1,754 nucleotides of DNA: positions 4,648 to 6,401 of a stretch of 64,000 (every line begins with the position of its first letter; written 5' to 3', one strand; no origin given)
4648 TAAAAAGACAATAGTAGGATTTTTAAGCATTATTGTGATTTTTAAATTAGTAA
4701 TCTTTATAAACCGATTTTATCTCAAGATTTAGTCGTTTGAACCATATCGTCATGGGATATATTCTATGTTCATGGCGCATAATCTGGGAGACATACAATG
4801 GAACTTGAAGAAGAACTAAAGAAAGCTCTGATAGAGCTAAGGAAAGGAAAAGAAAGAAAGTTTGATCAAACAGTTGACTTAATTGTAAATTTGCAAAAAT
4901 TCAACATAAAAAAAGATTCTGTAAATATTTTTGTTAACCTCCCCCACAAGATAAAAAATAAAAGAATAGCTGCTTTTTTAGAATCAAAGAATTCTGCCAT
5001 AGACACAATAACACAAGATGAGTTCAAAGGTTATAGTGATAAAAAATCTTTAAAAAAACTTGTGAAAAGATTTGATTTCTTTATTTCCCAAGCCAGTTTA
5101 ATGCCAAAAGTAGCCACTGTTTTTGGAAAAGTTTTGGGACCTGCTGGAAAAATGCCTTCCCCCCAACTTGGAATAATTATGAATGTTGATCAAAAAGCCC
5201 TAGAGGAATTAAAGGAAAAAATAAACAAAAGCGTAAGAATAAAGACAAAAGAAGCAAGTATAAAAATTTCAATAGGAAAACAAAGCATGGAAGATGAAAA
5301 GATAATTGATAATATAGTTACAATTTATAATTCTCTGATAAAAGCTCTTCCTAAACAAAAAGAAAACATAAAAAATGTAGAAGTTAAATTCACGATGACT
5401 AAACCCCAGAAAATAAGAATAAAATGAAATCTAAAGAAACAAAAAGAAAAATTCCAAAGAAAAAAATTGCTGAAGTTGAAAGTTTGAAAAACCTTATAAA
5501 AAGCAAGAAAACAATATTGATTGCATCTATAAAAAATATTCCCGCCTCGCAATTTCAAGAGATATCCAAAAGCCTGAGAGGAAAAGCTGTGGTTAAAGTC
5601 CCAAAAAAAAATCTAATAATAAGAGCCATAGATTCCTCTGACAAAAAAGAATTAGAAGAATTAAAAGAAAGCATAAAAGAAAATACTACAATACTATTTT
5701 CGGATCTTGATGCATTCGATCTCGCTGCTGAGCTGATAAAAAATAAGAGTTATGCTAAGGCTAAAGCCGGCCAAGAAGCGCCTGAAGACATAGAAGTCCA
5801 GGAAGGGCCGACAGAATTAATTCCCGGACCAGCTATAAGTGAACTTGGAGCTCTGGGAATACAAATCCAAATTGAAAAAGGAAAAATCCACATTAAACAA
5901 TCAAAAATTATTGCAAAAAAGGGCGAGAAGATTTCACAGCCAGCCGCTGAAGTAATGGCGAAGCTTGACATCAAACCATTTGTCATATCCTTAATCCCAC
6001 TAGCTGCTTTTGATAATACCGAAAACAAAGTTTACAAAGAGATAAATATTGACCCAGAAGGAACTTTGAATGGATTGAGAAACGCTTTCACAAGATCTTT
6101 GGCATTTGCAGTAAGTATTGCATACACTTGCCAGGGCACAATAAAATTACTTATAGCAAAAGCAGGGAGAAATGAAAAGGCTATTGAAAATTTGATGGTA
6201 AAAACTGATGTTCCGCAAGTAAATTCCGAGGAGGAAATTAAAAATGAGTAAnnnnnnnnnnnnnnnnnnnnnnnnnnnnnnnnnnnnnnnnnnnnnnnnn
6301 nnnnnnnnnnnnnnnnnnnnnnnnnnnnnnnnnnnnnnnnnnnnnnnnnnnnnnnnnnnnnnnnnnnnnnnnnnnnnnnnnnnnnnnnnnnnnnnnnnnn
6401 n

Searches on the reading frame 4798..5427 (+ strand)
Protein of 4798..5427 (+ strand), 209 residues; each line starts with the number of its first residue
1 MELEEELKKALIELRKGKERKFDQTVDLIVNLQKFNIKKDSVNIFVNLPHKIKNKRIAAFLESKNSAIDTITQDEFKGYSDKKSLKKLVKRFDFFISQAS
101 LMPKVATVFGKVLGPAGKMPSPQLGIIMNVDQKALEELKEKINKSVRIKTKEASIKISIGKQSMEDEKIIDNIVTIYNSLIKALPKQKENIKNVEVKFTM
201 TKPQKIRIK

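Call 3: search_protein_families(library=pfam, proteins=[window:4798-5427:+], max_evalue=0.1)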
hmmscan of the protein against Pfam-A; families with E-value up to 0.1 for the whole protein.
window:4798-5427:+ (209 aa): 3 families
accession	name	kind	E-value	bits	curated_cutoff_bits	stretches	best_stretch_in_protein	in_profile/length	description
PF00687.26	Ribosomal_L1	-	8.7e-34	117.3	32.2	1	14-201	1-197/198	Ribosomal protein L1p/L10e family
PF18145.6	SAVED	-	0.021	15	26.2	0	30-100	67-138/190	SMODS-associated and fused to various effectors sensor domain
PF12645.13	HTH_16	-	0.06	13.9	22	0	81-105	11-35/65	Helix-turn-helix domain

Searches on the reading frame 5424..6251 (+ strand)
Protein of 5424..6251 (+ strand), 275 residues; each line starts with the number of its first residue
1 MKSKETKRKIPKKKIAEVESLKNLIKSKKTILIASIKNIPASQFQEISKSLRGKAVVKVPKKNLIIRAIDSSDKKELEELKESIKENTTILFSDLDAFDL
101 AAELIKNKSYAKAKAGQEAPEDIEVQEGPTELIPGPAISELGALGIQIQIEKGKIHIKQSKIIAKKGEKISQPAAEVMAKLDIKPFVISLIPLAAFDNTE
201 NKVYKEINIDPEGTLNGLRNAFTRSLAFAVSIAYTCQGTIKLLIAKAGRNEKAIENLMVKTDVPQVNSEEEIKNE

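Call 3: search_protein_families(library=pfam, proteins=[window:5424-6251:+], max_evalue=0.1)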
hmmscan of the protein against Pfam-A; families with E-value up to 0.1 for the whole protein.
window:5424-6251:+ (275 aa): 2 families
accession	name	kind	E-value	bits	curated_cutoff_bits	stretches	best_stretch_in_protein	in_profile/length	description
PF00466.25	Ribosomal_L10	-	1.8e-17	63.7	22.8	1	10-107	2-98/100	Ribosomal protein L10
PF17777.6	RL10P_insert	-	2e-17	63.3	29.1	1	113-183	1-71/71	Insertion domain in 60S ribosomal protein L10P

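Call 5: find_homologous_proteins(query=window:5424-6248:+, max_evalue=0.00001)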
Query window:5424-6248:+ (275 aa): 2427 proteins with E <= 0.00001 among 6623 candidates; the best 120 are listed.
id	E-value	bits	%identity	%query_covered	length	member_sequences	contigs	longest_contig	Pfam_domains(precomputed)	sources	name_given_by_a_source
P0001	3.9e-162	556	100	100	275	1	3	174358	PF00466.26,PF17777.7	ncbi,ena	ncbi:MAG: 50S ribosomal protein L10 [Nanoarchaeota archaeon]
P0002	2.4e-142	491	90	99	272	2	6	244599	PF00466.26,PF17777.7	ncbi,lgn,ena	ncbi:MAG: 50S ribosomal protein L10 [Nanoarchaeota archaeon]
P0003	3.6e-133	461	84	98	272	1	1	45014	PF00466.26,PF17777.7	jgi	jgi:large subunit ribosomal protein L10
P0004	1.4e-105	370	67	99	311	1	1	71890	PF00466.26,PF17777.7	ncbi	ncbi:MAG: 50S ribosomal protein L10 [archaeon]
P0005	5.4e-103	362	70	92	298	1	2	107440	PF00466.26,PF17777.7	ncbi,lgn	-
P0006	6.2e-103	362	71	90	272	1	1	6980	PF00466.26,PF17777.7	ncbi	-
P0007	1.5e-102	360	68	93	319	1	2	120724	PF00466.26,PF17777.7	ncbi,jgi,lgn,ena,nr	ncbi:MAG: 50S ribosomal protein L10 [Nanoarchaeota archaeon]|nr:50S ribosomal protein L10 [Nanoarcha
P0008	1.7e-102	360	65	99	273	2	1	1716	PF00466.26,PF17777.7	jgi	-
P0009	4.0e-102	359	70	88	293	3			PF00466.26,PF17777.7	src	-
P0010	2.6e-101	356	66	96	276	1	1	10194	PF00466.26,PF17777.7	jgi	jgi:large subunit ribosomal protein L10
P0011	2.9e-101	356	65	99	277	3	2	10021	PF00466.26,PF17777.7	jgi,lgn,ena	-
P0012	3.2e-101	356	68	95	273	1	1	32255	PF00466.26,PF17777.7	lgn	-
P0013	7.1e-101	355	70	89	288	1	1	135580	PF00466.26,PF17777.7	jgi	-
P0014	1.3e-100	354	66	93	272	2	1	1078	PF00466.26,PF17777.7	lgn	-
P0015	2.1e-100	353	71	93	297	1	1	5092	PF00466.26,PF17777.7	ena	-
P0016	2.5e-100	353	66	96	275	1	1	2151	PF00466.26,PF17777.7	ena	-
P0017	6.6e-100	352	68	93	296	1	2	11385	PF00466.26,PF17777.7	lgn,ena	-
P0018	1.0e-99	351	66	95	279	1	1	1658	PF00466.26,PF17777.7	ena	-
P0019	1.7e-99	350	70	89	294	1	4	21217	PF00466.26,PF17777.7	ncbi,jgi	-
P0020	2.4e-99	350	68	91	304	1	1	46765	PF00466.26,PF17777.7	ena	-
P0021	2.6e-99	350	68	91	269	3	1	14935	PF00466.26,PF17777.7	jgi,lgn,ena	-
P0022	2.9e-99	350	72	89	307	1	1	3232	PF00466.26,PF17777.7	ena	-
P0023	3.5e-99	349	68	92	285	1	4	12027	PF00466.26,PF17777.7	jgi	jgi:large subunit ribosomal protein L10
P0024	4.6e-99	349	68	91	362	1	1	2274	PF00466.26,PF17777.7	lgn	-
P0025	4.8e-99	349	71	89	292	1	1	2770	PF00466.26,PF17777.7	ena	-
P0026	7.9e-99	348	68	93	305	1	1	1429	PF00466.26,PF17777.7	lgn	-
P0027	1.3e-98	348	65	97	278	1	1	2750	PF00466.26,PF17777.7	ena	-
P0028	1.4e-98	347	65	97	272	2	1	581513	PF00466.26,PF17777.7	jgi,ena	-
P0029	1.6e-98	347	65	99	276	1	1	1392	PF00466.26,PF17777.7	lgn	-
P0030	1.6e-98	347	66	98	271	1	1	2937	PF00466.26,PF17777.7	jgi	-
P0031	1.6e-98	347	65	97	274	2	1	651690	PF00466.26,PF17777.7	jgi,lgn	jgi:large subunit ribosomal protein L10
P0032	2.7e-98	347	65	94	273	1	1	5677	PF00466.26,PF17777.7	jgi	jgi:large subunit ribosomal protein L10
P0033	3.4e-98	346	64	95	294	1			PF00466.26,PF17777.7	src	-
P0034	5.1e-98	346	65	93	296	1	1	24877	PF00466.26,PF17777.7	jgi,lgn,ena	-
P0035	6.6e-98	345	63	95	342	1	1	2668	PF00466.26,PF17777.7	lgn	-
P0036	7.6e-98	345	65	98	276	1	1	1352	PF00466.26,PF17777.7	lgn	-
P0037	8.3e-98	345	67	93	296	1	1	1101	PF00466.26,PF17777.7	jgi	-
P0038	9.6e-98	345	66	92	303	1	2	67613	PF00466.26,PF17777.7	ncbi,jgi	-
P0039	1.2e-97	344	67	93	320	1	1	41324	PF00466.26,PF17777.7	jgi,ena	-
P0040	1.6e-97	344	65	97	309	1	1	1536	PF00466.26,PF17777.7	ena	-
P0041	1.7e-97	344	64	93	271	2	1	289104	PF00466.26,PF17777.7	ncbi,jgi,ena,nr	ncbi:50S ribosomal protein L10 [Candidatus Pacearchaeota archaeon]|nr:50S ribosomal protein L10 [Can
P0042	1.8e-97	344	67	94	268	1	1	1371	PF00466.26,PF17777.7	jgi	jgi:large subunit ribosomal protein L10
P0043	1.9e-97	344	65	94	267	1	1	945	PF00466.26,PF17777.7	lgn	-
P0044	2.0e-97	344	67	93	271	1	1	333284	PF00466.26,PF17777.7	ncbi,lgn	-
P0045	2.0e-97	344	66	91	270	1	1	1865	PF00466.26,PF17777.7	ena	-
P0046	2.2e-97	344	65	91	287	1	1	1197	PF00466.26,PF17777.7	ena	-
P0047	2.4e-97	343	63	96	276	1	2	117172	PF00466.26,PF17777.7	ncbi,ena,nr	ncbi:50S ribosomal protein L10 [Candidatus Pacearchaeota archaeon]|nr:50S ribosomal protein L10 [Can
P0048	2.6e-97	343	65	95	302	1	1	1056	PF00466.26,PF17777.7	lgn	-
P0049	3.1e-97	343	63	97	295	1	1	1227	PF00466.26,PF17777.7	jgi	-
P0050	3.5e-97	343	67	91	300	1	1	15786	PF00466.26,PF17777.7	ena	-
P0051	3.8e-97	343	66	97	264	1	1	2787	PF00466.26,PF17777.7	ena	-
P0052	4.6e-97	342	66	95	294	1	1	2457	PF00466.26,PF17777.7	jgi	jgi:large subunit ribosomal protein L10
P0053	5.2e-97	342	67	93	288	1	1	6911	PF00466.26,PF17777.7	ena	-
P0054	5.6e-97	342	65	94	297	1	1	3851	PF00466.26,PF17777.7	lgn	-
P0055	9.3e-97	341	61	98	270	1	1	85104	PF00466.26,PF17777.7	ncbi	-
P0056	9.6e-97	341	64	95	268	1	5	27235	PF00466.26,PF17777.7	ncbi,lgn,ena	ncbi:MAG: 50S ribosomal protein L10 [Nanoarchaeota archaeon]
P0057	1.1e-96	341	66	93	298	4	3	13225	PF00466.26,PF17777.7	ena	-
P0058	1.3e-96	341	64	100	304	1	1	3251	PF00466.26,PF17777.7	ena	-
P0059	1.6e-96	341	66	93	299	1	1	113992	PF00466.26,PF17777.7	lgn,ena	-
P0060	1.7e-96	341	62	100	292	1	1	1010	PF00466.26,PF17777.7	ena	-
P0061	1.8e-96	341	66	95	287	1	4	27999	PF00466.26,PF17777.7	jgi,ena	-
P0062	1.9e-96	340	64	93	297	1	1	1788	PF00466.26,PF17777.7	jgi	-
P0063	2.0e-96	340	63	97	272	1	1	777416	PF00466.26,PF17777.7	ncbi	-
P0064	2.1e-96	340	69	89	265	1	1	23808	PF00466.26,PF17777.7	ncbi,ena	-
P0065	2.7e-96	340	65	98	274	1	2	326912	PF00466.26,PF17777.7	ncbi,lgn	-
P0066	2.8e-96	340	65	96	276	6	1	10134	PF00466.26,PF17777.7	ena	-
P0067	2.9e-96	340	67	92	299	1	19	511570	PF00466.26,PF17777.7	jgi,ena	jgi:large subunit ribosomal protein L10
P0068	2.9e-96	340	68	90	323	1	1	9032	PF00466.26,PF17777.7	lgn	-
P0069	3.1e-96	340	64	98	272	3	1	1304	PF00466.26,PF17777.7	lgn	-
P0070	3.2e-96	340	66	93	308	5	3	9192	PF00466.26,PF17777.7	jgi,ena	-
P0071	3.2e-96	340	63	97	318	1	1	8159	PF00466.26,PF17777.7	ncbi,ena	-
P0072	3.4e-96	340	66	93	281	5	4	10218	PF00466.26,PF17777.7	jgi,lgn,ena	-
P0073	3.5e-96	340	68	91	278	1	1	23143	PF00466.26,PF17777.7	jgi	jgi:large subunit ribosomal protein L10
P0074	3.7e-96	340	67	92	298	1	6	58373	PF00466.26,PF17777.7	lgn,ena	-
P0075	4.4e-96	339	66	93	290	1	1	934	PF00466.26,PF17777.7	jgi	-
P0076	4.4e-96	339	67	92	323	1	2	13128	PF00466.26,PF17777.7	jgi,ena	-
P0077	4.5e-96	339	67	92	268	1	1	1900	PF00466.26,PF17777.7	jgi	-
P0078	4.6e-96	339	67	89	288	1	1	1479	PF00466.26,PF17777.7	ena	-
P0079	4.8e-96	339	64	99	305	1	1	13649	PF00466.26,PF17777.7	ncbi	-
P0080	4.9e-96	339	63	98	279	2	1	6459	PF00466.26,PF17777.7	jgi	-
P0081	5.0e-96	339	66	92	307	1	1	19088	PF00466.26,PF17777.7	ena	-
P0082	5.3e-96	339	67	94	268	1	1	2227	PF00466.26,PF17777.7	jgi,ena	-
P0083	5.9e-96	339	65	98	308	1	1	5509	PF00466.26,PF17777.7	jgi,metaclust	metaclust:\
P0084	6.3e-96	339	66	91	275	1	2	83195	PF00466.26,PF17777.7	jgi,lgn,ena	-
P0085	6.9e-96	339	63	96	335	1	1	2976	PF00466.26,PF17777.7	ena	-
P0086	7.4e-96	339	68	90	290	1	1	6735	PF00466.26,PF17777.7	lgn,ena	-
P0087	7.7e-96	338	67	91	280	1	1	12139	PF00466.26,PF17777.7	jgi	-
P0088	7.8e-96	338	65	99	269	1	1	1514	PF00466.26,PF17777.7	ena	-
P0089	8.4e-96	338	66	97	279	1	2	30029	PF00466.26,PF17777.7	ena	-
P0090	9.6e-96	338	66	92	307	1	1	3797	PF00466.26,PF17777.7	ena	-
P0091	1.0e-95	338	66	92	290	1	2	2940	PF00466.26,PF17777.7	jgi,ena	-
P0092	1.2e-95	338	67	89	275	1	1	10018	PF00466.26,PF17777.7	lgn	-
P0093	1.4e-95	338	65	93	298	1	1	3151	PF00466.26,PF17777.7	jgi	-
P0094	1.6e-95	337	67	94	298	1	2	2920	PF00466.26,PF17777.7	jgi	-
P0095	1.6e-95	337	64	94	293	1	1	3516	PF00466.26,PF17777.7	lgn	-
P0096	1.7e-95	337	63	95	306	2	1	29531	PF00466.26,PF17777.7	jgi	jgi:ribosomal protein L10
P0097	1.7e-95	337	67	93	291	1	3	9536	PF00466.26,PF17777.7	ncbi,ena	-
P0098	1.7e-95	337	67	92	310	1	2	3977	PF00466.26,PF17777.7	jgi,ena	-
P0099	1.8e-95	337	65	95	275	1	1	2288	PF00466.26,PF17777.7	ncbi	-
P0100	1.8e-95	337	66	94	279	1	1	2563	PF00466.26,PF17777.7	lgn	-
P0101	1.8e-95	337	64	97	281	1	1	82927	PF00466.26,PF17777.7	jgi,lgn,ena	-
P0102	1.8e-95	337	66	89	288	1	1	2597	PF00466.26,PF17777.7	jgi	-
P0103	1.9e-95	337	65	97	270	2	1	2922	PF00466.26,PF17777.7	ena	-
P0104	1.9e-95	337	65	96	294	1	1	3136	PF00466.26,PF17777.7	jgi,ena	-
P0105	2.0e-95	337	65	97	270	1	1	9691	PF00466.26,PF17777.7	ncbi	-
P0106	2.0e-95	337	65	93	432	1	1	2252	PF00466.26,PF17777.7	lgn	-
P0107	2.2e-95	337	65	95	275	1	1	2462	PF00466.26,PF17777.7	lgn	-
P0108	2.3e-95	337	66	92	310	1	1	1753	PF00466.26,PF17777.7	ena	-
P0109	2.3e-95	337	66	92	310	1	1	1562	PF00466.26,PF17777.7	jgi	-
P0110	2.3e-95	337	66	92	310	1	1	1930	PF00466.26,PF17777.7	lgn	-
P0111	2.4e-95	337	67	92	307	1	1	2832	PF00466.26,PF17777.7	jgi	-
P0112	2.4e-95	337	67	92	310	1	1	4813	PF00466.26,PF17777.7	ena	-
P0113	2.4e-95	337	66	97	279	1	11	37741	PF00466.26,PF17777.7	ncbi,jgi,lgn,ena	-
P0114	2.9e-95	337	65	94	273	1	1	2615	PF00466.26,PF17777.7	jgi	jgi:large subunit ribosomal protein L10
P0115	3.0e-95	337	62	99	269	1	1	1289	PF00466.26,PF17777.7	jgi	jgi:large subunit ribosomal protein L10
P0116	3.1e-95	337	66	92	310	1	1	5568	PF00466.26,PF17777.7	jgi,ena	-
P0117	3.1e-95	337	66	92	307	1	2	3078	PF00466.26,PF17777.7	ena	-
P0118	3.1e-95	337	65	94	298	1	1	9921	PF00466.26,PF17777.7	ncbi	ncbi:MAG: 50S ribosomal protein L10 [archaeon]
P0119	3.2e-95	336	61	96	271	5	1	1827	PF00466.26,PF17777.7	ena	-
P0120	3.2e-95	336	66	92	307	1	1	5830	PF00466.26,PF17777.7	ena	-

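Call 8: find_encoding_contigs(protein=P0002, flank=4000, max_places=4)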
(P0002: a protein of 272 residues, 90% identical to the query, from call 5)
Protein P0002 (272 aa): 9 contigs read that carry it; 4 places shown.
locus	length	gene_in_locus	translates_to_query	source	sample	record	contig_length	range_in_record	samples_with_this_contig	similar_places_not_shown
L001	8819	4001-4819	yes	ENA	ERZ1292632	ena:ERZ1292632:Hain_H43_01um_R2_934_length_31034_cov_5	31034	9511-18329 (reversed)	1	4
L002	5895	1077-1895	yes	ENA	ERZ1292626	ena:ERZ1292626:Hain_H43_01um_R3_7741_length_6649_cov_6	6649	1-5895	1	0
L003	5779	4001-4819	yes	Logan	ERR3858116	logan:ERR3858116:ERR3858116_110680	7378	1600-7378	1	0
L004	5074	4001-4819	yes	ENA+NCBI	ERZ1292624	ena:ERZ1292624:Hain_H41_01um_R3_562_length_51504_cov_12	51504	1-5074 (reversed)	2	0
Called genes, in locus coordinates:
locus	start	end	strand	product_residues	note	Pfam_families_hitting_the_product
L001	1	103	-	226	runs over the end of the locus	PF00254:FKBP_C, PF22199:FKBP26_IF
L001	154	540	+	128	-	PF21485:IF5A-like_N (weak)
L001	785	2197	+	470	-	PF02163:Peptidase_M50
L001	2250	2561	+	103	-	-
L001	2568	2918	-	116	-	-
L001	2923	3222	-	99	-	-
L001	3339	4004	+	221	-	PF00687:Ribosomal_L1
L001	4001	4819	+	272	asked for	PF00466:Ribosomal_L10, PF17777:RL10P_insert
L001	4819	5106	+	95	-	PF00428:Ribosomal_60s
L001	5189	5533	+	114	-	-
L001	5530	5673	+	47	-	-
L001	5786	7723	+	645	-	PF04851:ResIII, PF13307:Helicase_C_2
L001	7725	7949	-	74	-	-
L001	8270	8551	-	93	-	-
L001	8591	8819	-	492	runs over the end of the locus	PF02885:Glycos_trans_3N, PF00591:Glycos_transf_3, PF07831:PYNP_C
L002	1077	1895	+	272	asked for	PF00466:Ribosomal_L10, PF17777:RL10P_insert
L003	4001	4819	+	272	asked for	PF00466:Ribosomal_L10, PF17777:RL10P_insert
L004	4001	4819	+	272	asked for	PF00466:Ribosomal_L10, PF17777:RL10P_insert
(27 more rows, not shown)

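Call 9: find_encoding_contigs(protein=P0003, flank=4000, max_places=3)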
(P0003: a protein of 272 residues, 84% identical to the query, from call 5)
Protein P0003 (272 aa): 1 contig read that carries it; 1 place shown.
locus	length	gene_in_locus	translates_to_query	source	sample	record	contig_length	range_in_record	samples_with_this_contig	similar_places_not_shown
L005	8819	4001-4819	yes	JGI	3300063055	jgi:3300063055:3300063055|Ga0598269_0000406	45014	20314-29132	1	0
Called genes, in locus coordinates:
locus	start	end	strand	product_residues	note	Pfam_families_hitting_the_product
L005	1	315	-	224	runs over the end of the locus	PF00254:FKBP_C, PF22199:FKBP26_IF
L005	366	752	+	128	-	PF21485:IF5A-like_N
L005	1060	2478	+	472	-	PF02163:Peptidase_M50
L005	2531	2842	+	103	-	-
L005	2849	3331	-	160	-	-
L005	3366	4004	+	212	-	PF00687:Ribosomal_L1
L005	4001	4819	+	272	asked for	PF00466:Ribosomal_L10, PF17777:RL10P_insert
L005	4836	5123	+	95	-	PF00428:Ribosomal_60s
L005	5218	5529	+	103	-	-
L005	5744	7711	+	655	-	PF04851:ResIII, PF13307:Helicase_C_2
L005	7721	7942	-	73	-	-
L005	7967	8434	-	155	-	PF21805:Imm5_like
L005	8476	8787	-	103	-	-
